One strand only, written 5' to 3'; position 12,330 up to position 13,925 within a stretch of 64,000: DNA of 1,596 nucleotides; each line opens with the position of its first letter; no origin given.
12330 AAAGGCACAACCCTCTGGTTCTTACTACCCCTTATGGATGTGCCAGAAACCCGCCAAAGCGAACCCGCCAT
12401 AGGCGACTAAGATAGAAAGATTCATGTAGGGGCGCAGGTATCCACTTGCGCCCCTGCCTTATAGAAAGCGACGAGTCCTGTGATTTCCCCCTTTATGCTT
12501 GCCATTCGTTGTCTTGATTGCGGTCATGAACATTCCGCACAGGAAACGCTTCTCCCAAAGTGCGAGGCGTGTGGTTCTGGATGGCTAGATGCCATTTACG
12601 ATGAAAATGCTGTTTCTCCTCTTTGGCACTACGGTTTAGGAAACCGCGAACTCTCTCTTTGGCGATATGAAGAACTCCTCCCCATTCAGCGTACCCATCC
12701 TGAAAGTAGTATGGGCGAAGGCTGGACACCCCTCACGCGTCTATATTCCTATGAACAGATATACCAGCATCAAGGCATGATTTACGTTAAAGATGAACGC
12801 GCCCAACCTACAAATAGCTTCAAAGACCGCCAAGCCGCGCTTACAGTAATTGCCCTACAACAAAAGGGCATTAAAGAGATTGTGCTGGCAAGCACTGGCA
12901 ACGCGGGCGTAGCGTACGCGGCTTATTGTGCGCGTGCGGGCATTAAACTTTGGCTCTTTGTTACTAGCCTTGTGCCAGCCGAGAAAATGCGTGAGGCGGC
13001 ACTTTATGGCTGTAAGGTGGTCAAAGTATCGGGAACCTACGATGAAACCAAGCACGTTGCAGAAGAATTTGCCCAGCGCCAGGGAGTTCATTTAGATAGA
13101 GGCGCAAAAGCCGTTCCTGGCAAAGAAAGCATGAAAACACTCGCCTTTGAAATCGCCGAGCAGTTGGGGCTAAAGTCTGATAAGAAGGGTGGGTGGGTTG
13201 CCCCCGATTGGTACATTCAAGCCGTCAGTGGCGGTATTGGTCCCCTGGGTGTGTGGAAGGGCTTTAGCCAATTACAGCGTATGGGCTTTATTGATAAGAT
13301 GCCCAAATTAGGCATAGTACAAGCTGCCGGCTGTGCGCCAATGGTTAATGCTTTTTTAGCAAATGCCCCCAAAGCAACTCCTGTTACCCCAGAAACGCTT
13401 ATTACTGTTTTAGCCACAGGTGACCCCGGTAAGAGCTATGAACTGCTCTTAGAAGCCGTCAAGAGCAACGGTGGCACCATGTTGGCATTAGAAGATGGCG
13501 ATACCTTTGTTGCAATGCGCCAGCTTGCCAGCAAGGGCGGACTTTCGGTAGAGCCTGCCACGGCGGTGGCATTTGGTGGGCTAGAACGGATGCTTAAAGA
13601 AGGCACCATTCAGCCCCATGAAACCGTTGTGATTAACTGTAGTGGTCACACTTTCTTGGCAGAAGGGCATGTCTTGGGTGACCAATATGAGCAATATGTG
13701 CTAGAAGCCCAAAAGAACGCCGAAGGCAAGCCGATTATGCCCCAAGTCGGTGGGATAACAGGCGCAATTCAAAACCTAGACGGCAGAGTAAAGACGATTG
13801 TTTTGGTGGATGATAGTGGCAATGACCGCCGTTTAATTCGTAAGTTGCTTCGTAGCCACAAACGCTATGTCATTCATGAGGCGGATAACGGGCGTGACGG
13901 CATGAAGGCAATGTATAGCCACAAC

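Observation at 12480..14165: Threonine-synthase-like PLP enzyme fused to a phospho-receiver domain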

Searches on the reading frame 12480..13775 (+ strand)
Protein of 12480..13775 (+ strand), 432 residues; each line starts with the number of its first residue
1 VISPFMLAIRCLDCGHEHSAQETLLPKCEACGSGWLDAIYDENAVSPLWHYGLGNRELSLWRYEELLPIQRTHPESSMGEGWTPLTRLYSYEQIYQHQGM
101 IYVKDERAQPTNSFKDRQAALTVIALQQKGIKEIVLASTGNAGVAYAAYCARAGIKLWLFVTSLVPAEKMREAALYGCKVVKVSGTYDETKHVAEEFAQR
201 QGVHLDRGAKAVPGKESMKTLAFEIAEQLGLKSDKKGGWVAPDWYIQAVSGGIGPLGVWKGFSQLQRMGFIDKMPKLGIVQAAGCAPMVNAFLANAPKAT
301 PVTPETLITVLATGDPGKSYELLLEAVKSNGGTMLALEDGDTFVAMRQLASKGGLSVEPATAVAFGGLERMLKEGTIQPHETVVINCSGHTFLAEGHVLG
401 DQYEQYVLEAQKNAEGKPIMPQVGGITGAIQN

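Call 20: search_protein_representatives(protein=window:12480-13775:+)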
Query: 432 residues. Proteins with E-value up to 0.001 (for the whole library): 8202; up to 1e-10: 3684; up to 1e-30: 715. The best 150 are listed.
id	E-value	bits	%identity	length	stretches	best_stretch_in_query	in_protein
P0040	2.9e-181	619.4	68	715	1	8-411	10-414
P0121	1.3e-168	577.6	64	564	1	9-429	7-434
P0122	9.3e-164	561.7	64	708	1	5-405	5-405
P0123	1.3e-123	429.4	52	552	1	8-404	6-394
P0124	4.7e-120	417.7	52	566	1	9-403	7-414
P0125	1.7e-119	415.8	52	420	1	8-399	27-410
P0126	1.7e-116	405.9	65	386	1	3-284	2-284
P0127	1.4e-98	346.9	45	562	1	8-399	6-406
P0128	1.1e-97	344.0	45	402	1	9-390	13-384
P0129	1.3e-93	330.5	49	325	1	79-409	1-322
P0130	7.9e-93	328.0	54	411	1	101-391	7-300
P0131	5.8e-92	325.1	45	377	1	8-390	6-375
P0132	8.4e-90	318.0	48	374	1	8-324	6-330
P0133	1.2e-89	317.4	45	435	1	8-390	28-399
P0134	2.0e-88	313.4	45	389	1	7-391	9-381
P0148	1.0e-60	222.2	37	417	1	6-392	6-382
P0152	8.6e-57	209.2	35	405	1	6-392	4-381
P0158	8.3e-55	202.7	34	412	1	5-390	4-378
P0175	1.1e-49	185.8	35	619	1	8-390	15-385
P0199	2.2e-46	175.0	34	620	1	35-374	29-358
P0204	4.2e-46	174.0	30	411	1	8-410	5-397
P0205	4.9e-46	173.8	34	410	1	6-403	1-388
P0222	3.7e-45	170.9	33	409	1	6-391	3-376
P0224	4.7e-45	170.6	31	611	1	9-390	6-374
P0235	2.8e-44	168.0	37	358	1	67-391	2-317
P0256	1.9e-43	165.2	32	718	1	5-390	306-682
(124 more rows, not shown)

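Call 21: search_protein_families(library=pfam, proteins=[P0121, P0123, P0124, P0127, P0125, P0128, P0175, P0199, P0224, P0256], max_evalue=0.001)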
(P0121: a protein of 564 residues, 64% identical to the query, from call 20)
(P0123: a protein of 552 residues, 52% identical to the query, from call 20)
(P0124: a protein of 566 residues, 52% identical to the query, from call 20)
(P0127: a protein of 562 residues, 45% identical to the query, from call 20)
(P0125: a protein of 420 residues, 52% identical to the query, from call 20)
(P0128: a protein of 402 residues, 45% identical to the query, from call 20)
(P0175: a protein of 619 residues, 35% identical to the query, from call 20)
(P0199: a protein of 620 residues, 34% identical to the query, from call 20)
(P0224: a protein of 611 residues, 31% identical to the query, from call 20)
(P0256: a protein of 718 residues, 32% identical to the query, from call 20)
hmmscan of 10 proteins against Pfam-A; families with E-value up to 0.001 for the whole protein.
P0121 (564 aa): 2 families
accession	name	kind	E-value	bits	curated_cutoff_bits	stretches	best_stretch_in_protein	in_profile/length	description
PF00291.31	PALP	-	4.1e-62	210.6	35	1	80-393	1-295/295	Pyridoxal-phosphate dependent enzyme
PF00072.30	Response_reg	-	1.8e-20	73.6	30.2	1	446-555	1-108/111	Response regulator receiver domain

P0123 (552 aa): 2 families
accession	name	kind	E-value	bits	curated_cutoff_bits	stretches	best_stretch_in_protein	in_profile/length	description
PF00291.31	PALP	-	6.6e-68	229.6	35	1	77-378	3-294/295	Pyridoxal-phosphate dependent enzyme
PF00072.30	Response_reg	-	2.9e-16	60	30.2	1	425-508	1-81/111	Response regulator receiver domain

P0124 (566 aa): 2 families
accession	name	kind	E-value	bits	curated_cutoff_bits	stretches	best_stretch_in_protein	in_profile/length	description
PF00291.31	PALP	-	7.8e-60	203.1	35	1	73-400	1-295/295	Pyridoxal-phosphate dependent enzyme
PF00072.30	Response_reg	-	1.1e-20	74.3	30.2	1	448-546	1-96/111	Response regulator receiver domain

P0127 (562 aa): 2 families
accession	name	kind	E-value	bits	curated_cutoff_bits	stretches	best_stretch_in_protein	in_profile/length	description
PF00291.31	PALP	-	6.4e-59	200.1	35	1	74-395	2-294/295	Pyridoxal-phosphate dependent enzyme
PF00072.30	Response_reg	-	3.9e-06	27.4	30.2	1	441-526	1-83/111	Response regulator receiver domain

P0125 (420 aa): 1 family
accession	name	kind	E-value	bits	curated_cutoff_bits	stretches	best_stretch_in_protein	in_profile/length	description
PF00291.31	PALP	-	9.2e-69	232.4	35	1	95-400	1-295/295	Pyridoxal-phosphate dependent enzyme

P0128 (402 aa): 1 family
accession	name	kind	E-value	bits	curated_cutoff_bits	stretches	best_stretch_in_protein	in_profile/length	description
PF00291.31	PALP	-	2.4e-69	234.4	35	1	81-382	3-294/295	Pyridoxal-phosphate dependent enzyme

P0175 (619 aa): 2 families
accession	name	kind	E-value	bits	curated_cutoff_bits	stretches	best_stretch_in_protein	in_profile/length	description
PF00291.31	PALP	-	3.2e-75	253.6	35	1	82-384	1-295/295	Pyridoxal-phosphate dependent enzyme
PF08502.15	LeuA_dimer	-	1.6e-27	96.5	24.9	1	477-613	2-130/131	LeuA allosteric (dimerisation) domain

P0199 (620 aa): 2 families
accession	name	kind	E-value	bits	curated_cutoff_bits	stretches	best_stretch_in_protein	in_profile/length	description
PF00291.31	PALP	-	2.2e-75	254.2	35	1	71-357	1-281/295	Pyridoxal-phosphate dependent enzyme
PF08502.15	LeuA_dimer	-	3.3e-23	82.5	24.9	1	480-613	4-130/131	LeuA allosteric (dimerisation) domain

P0224 (611 aa): 3 families
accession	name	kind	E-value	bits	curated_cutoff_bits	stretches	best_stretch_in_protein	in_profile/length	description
PF00291.31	PALP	-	3.5e-77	260.1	35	1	72-373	1-295/295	Pyridoxal-phosphate dependent enzyme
PF08502.15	LeuA_dimer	-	9.2e-18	64.9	24.9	1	466-601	2-129/131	LeuA allosteric (dimerisation) domain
PF02887.21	PK_C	-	0.00012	22.6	28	0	118-213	8-102/114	Pyruvate kinase, alpha/beta domain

P0256 (718 aa): 2 families
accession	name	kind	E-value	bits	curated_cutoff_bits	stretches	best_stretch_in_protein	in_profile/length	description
PF00291.31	PALP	-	1.2e-69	235.3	35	1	381-681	3-295/295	Pyridoxal-phosphate dependent enzyme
PF00459.30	Inositol_P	-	2.1e-20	73.8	27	1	18-280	7-264/271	Inositol monophosphatase family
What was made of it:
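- Closest known: Fold-II PLP enzymes with C-terminal regulatory modules: IlvA threonine deaminase. Same: Remote relatives found here carry a LeuA allosteric domain at that position (call 21).
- Remote relatives found here carry a C-terminal LeuA allosteric domain in the same position (call 21).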

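Call 37: search_protein_families(library=ncbifam, proteins=[P0125, P0128, P0133, P0148, P0152, P0158], max_evalue=1e-10)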
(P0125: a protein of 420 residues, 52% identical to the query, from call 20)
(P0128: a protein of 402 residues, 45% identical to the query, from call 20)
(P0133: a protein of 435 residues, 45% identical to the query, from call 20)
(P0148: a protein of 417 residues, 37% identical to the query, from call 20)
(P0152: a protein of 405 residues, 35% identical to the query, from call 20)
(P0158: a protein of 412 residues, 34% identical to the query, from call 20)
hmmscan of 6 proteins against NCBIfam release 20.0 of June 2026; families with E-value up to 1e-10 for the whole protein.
P0125 (420 aa): 28 families (the best 25 are shown)
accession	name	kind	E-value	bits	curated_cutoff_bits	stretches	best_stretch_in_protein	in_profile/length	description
NF006050.0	PRK08197.1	equivalog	4.8e-91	305.5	303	1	26-402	7-381/406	threonine synthase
NF004170.0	PRK05638.1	equivalog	4.3e-63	213.4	421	1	28-402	2-355/442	threonine synthase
TIGR00260.1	thrC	equivalog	3.7e-53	180.9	167.1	1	79-401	1-334/340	threonine synthase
NF005035.0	PRK06450.1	equivalog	2.7e-43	148.1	301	1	28-379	4-318/338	threonine synthase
TIGR03844.1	cysteate_syn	equivalog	1.5e-41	142.5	324.9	1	28-403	3-380/398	cysteate synthase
NF006205.0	PRK08329.1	equivalog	3.7e-40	138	358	1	28-402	2-343/347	threonine synthase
NF004996.0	PRK06381.1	equivalog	5.2e-40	137.4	266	1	100-396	14-313/319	threonine synthase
NF006390.0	PRK08639.1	equivalog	1e-22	80.7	421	1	101-397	25-310/418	threonine ammonia-lyase IlvA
NF005292.0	PRK06815.1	equivalog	2.1e-21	76.3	371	1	101-406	21-311/320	threonine/serine dehydratase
TIGR02079.1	THD1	equivalog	3.5e-20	72.1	440.55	1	101-394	16-299/410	threonine ammonia-lyase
TIGR01127.1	ilvA_1Cterm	equivalog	1.9e-18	66.6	378.75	1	102-399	1-283/380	threonine ammonia-lyase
NF006094.0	PRK08246.1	subfamily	5e-18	65.6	331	1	102-401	24-302/310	serine/threonine dehydratase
TIGR01124.1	ilvA_2Cterm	equivalog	6.5e-18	64.6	411.3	1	101-399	17-303/499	threonine ammonia-lyase, biosynthetic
NF005680.0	PRK07476.1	equivalog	1.2e-17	63.9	413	1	101-380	23-291/326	hydroxyectoine utilization dehydratase EutB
NF006674.0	PRK09224.1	subfamily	2.6e-16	59.4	577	1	92-399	17-311/508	threonine ammonia-lyase IlvA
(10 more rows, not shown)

P0128 (402 aa): 28 families (the best 25 are shown)
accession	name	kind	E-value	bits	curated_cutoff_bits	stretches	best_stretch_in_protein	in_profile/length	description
NF006050.0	PRK08197.1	equivalog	4.3e-71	239.8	303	1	8-385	4-381/406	threonine synthase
NF004170.0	PRK05638.1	equivalog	3.2e-52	177.6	421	1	14-385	3-355/442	threonine synthase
NF006205.0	PRK08329.1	equivalog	2.2e-43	148.6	358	1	63-385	43-343/347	threonine synthase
NF005035.0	PRK06450.1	equivalog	1e-41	142.9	301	1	13-369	4-325/338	threonine synthase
TIGR00260.1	thrC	equivalog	1.2e-37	129.9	167.1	1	63-378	1-328/340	threonine synthase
TIGR03844.1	cysteate_syn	equivalog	6.1e-37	127.3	324.9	1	14-385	4-379/398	cysteate synthase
NF004996.0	PRK06381.1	equivalog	1.1e-35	123.2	266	1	83-379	13-313/319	threonine synthase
NF006390.0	PRK08639.1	equivalog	3.4e-22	79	421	1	84-383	24-312/418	threonine ammonia-lyase IlvA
NF006094.0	PRK08246.1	subfamily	6.3e-21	75.1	331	1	84-362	22-282/310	serine/threonine dehydratase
NF005680.0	PRK07476.1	equivalog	3.8e-20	72.1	413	1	84-378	22-304/326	hydroxyectoine utilization dehydratase EutB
NF005292.0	PRK06815.1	equivalog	1.3e-19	70.4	371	1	84-373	20-298/320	threonine/serine dehydratase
TIGR01124.1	ilvA_2Cterm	equivalog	1.2e-17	63.7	411.3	1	84-382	16-303/499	threonine ammonia-lyase, biosynthetic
TIGR02079.1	THD1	equivalog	5e-17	61.8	440.55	1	85-372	16-294/410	threonine ammonia-lyase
TIGR01127.1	ilvA_1Cterm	equivalog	6.7e-17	61.5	378.75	1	86-378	1-278/380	threonine ammonia-lyase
NF006674.0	PRK09224.1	subfamily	3e-16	59.2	577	1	85-382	25-311/508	threonine ammonia-lyase IlvA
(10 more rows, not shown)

P0133 (435 aa): 20 families
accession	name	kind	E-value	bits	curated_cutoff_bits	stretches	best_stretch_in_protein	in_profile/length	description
NF006050.0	PRK08197.1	equivalog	4.5e-89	299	303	1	28-407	8-388/406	threonine synthase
NF004170.0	PRK05638.1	equivalog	1.9e-59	201.4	421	1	29-403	2-358/442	threonine synthase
TIGR00260.1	thrC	equivalog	9.3e-58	196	167.1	1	79-405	1-340/340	threonine synthase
NF005035.0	PRK06450.1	equivalog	7.7e-47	159.8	301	1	46-402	20-336/338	threonine synthase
NF004996.0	PRK06381.1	equivalog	1.6e-39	135.8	266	1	100-399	14-317/319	threonine synthase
TIGR03844.1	cysteate_syn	equivalog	1.4e-38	132.7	324.9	1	27-402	1-381/398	cysteate synthase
NF006205.0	PRK08329.1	equivalog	6.1e-38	130.7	358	1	78-402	42-345/347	threonine synthase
NF006094.0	PRK08246.1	subfamily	1.2e-17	64.3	331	1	102-398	24-301/310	serine/threonine dehydratase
NF005292.0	PRK06815.1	equivalog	1.3e-15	57.3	371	1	101-400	21-307/320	threonine/serine dehydratase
NF006390.0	PRK08639.1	equivalog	1.3e-15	57.3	421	1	102-399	26-313/418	threonine ammonia-lyase IlvA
TIGR03945.1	PLP_SbnA_fam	equivalog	3.8e-15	55.7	349.95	0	119-216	24-125/304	2,3-diaminopropionate biosynthesis protein SbnA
TIGR02079.1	THD1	equivalog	9.1e-14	51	440.55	1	102-399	17-305/410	threonine ammonia-lyase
NF005680.0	PRK07476.1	equivalog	1.9e-13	50.1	413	1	101-405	23-314/326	hydroxyectoine utilization dehydratase EutB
NF007989.0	PRK10717.1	equivalog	3.4e-13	49.4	387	0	100-213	13-130/334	cysteine synthase A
TIGR01136.1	cysKM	subfamily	6.2e-13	48.8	344.15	0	102-213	8-121/299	cysteine synthase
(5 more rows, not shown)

P0148 (417 aa): 34 families (the best 25 are shown)
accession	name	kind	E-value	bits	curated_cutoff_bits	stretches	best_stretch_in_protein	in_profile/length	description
NF006050.0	PRK08197.1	equivalog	1.6e-107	359.8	303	1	6-388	6-388/406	threonine synthase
TIGR00260.1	thrC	equivalog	2e-77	260.7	167.1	1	59-384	1-338/340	threonine synthase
NF004170.0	PRK05638.1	equivalog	4.1e-71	239.8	421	1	9-385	2-359/442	threonine synthase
NF005035.0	PRK06450.1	equivalog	2.5e-64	217.3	301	1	9-384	4-337/338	threonine synthase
NF006205.0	PRK08329.1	equivalog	1.1e-54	185.8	358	1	9-384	2-346/347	threonine synthase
NF004996.0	PRK06381.1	equivalog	5.3e-49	166.9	266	1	80-379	14-316/319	threonine synthase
TIGR03844.1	cysteate_syn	equivalog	5.9e-44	150.4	324.9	1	9-391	3-389/398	cysteate synthase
TIGR01127.1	ilvA_1Cterm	equivalog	6.3e-26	91.2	378.75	1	82-380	1-284/380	threonine ammonia-lyase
NF006094.0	PRK08246.1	subfamily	1.3e-25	90.4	331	1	82-379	24-301/310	serine/threonine dehydratase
NF006390.0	PRK08639.1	equivalog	9.5e-25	87.4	421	1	82-409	26-337/418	threonine ammonia-lyase IlvA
NF006389.0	PRK08638.1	equivalog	4.7e-21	75.1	453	1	81-382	27-315/333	bifunctional threonine ammonia-lyase/L-serine ammonia-lyase TdcB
NF005680.0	PRK07476.1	equivalog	3.1e-20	72.4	413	1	81-384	23-313/326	hydroxyectoine utilization dehydratase EutB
TIGR02079.1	THD1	equivalog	5.3e-20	71.6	440.55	1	81-381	16-306/410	threonine ammonia-lyase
NF005292.0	PRK06815.1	equivalog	1.1e-19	70.7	371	1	82-383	22-309/320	threonine/serine dehydratase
NF005600.0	PRK07334.1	equivalog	5.2e-19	68.1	496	1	82-379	29-309/408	threonine ammonia-lyase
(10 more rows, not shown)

P0152 (405 aa): 24 families
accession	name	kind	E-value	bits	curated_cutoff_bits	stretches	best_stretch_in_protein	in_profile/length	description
NF006050.0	PRK08197.1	equivalog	2.4e-98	329.6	303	1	5-395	7-396/406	threonine synthase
NF004170.0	PRK05638.1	equivalog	1.1e-82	277.9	421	1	7-388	2-363/442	threonine synthase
TIGR00260.1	thrC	equivalog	2.6e-79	266.8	167.1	1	58-383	1-338/340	threonine synthase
NF005035.0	PRK06450.1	equivalog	4.8e-52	176.9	301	1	8-382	5-336/338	threonine synthase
NF004996.0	PRK06381.1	equivalog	3.6e-49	167.5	266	1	79-378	14-316/319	threonine synthase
NF006205.0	PRK08329.1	equivalog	6.4e-48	163.5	358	1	8-382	3-345/347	threonine synthase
TIGR03844.1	cysteate_syn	equivalog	4.8e-28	98.1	324.9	1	8-386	4-385/398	cysteate synthase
NF006390.0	PRK08639.1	equivalog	7.1e-22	77.9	421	1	80-390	25-323/418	threonine ammonia-lyase IlvA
NF006094.0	PRK08246.1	subfamily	8e-22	78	331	1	81-378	24-301/310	serine/threonine dehydratase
TIGR01127.1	ilvA_1Cterm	equivalog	3.7e-21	75.5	378.75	1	81-390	1-294/380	threonine ammonia-lyase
NF005680.0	PRK07476.1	equivalog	1.3e-18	67.1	413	1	73-247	16-188/326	hydroxyectoine utilization dehydratase EutB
TIGR02079.1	THD1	equivalog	4.6e-18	65.2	440.55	1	81-390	17-315/410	threonine ammonia-lyase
NF005292.0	PRK06815.1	equivalog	8.9e-16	57.8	371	1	80-246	21-185/320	threonine/serine dehydratase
NF005600.0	PRK07334.1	equivalog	1.2e-15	57.1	496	1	81-355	29-289/408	threonine ammonia-lyase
NF006389.0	PRK08638.1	equivalog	5.9e-15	55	453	1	80-394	27-327/333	bifunctional threonine ammonia-lyase/L-serine ammonia-lyase TdcB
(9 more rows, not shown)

P0158 (412 aa): 28 families (the best 25 are shown)
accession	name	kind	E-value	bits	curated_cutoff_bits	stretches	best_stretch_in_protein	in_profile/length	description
NF006050.0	PRK08197.1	equivalog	4.3e-108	361.7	303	1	3-385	4-387/406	threonine synthase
TIGR00260.1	thrC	equivalog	4.3e-83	279.3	167.1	1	60-384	3-340/340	threonine synthase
NF004170.0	PRK05638.1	equivalog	6.4e-83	278.7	421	1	9-382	3-358/442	threonine synthase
NF004996.0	PRK06381.1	equivalog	2.2e-55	187.9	266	1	79-378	14-317/319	threonine synthase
NF005035.0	PRK06450.1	equivalog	2.3e-54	184.5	301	1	9-381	5-336/338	threonine synthase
NF006205.0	PRK08329.1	equivalog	4e-54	183.9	358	1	8-381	2-345/347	threonine synthase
TIGR01127.1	ilvA_1Cterm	equivalog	2.6e-27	95.8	378.75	1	81-378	1-284/380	threonine ammonia-lyase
TIGR03844.1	cysteate_syn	equivalog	4.6e-25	88.2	324.9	1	26-383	5-383/398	cysteate synthase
NF006094.0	PRK08246.1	subfamily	3.4e-24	85.8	331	1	81-377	24-301/310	serine/threonine dehydratase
NF006390.0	PRK08639.1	equivalog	5.8e-23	81.5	421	1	80-378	25-313/418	threonine ammonia-lyase IlvA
NF005600.0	PRK07334.1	equivalog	1.2e-21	76.9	496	1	80-378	28-310/408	threonine ammonia-lyase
NF006389.0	PRK08638.1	equivalog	2.3e-18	66.2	453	1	63-378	10-314/333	bifunctional threonine ammonia-lyase/L-serine ammonia-lyase TdcB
NF004771.0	PRK06110.1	equivalog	5.7e-18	65.1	317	1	73-377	14-304/323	threonine dehydratase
TIGR02079.1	THD1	equivalog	2.6e-17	62.7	440.55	1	80-378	16-305/410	threonine ammonia-lyase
NF040741.1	ornith_OrtB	equivalog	5e-17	61.5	550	1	87-254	73-249/464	2-amino-4-oxopentanoate thiolase subunit OrtB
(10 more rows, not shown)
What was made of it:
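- On Threonine synthase (EC 4.2.3.1; NCBIfam TIGR00260, NF006050 and other equivalogs): Unfused relatives P0148, P0152 and P0158 pass both NF006050 and TIGR00260 (call 37).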

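Call 50: find_homologous_proteins(query=P0128, max_evalue=1e-20)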
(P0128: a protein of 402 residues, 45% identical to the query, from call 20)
Query P0128 (402 aa): 4102 proteins with E <= 1e-20 among 8000 candidates; the best 120 are listed.
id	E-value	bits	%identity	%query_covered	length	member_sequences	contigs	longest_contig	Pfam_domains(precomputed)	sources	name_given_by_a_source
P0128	1.8e-274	928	100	100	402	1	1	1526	PF00291.32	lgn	-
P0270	1.1e-121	424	52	94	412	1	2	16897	PF00291.32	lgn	-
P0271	3.0e-113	397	49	94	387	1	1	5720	PF00291.32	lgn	-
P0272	8.5e-113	395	50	92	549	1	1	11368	PF00291.32,PF00072.31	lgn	-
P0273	8.9e-111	389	50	92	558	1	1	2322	PF00291.32,PF00072.31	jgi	jgi:threonine synthase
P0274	1.6e-110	388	49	92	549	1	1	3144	PF00291.32,PF00072.31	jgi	jgi:threonine synthase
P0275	2.3e-108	381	48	92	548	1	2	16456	PF00291.32,PF00072.31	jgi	jgi:threonine synthase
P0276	3.0e-108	380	48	92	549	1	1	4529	PF00291.32,PF00072.31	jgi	jgi:threonine synthase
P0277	5.9e-108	379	49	92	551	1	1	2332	PF00291.32,PF00072.31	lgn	-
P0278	6.7e-108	379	51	92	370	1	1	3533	PF00291.32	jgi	-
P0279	7.2e-108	379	50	92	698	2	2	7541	PF00291.32,PF00072.31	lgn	-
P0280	8.9e-108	379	52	92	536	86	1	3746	PF00291.32,PF00072.31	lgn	-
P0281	4.1e-107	377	49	94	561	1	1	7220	PF00291.32,PF00072.31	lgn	-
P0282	4.9e-107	376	50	92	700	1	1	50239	PF00291.32,PF00072.31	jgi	jgi:threonine synthase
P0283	1.7e-106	375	50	95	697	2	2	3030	PF00291.32,PF00072.31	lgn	-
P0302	8.2e-104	366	47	93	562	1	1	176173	PF00291.32,PF00072.31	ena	-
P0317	1.8e-103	365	51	92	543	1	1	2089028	PF00291.32,PF00072.31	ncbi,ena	-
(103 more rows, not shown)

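Call 52: find_encoding_contigs(protein=P0317, flank=10000, max_places=2)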
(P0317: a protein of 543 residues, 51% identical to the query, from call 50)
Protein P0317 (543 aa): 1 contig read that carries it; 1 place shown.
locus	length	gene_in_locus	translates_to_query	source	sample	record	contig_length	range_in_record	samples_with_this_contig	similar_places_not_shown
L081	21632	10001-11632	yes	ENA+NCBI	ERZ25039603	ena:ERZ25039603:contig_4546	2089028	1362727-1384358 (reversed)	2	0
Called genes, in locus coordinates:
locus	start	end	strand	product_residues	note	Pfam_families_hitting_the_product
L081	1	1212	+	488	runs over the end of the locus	PF00672:HAMP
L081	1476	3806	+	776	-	PF01590:GAF, PF13185:GAF_2, PF13492:GAF_3 (weak), PF01590:GAF, PF13185:GAF_2, PF13492:GAF_3 (weak)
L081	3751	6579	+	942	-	PF00672:HAMP, PF01590:GAF, PF13185:GAF_2, PF13492:GAF_3, PF01590:GAF, PF13185:GAF_2, PF13492:GAF_3, PF01590:GAF, +2 more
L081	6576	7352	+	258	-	PF00142:Fer4_NifH (faint), PF01656:CbiA, PF02374:ArsA_ATPase (weak), PF06564:CBP_BcsQ, PF09140:MipZ (weak), PF10609:ParA (weak), PF13614:AAA_31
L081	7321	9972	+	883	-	PF01590:GAF (weak), PF00512:HisKA, PF02518:HATPase_c, PF00072:Response_reg (weak)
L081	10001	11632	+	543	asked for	PF00291:PALP, PF00072:Response_reg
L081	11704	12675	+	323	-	PF00892:EamA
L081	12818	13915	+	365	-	PF05222:AlaDh_PNT_N, PF01262:AlaDh_PNT_C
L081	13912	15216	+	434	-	PF02550:AcetylCoA_hydro, PF13336:AcetylCoA_hyd_C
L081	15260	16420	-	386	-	-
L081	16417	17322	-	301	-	PF00892:EamA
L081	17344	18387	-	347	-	PF02775:TPP_enzyme_C, PF12367:PFO_beta_C (weak)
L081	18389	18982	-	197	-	-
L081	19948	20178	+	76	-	-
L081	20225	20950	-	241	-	PF00392:GntR (weak), PF07729:FCD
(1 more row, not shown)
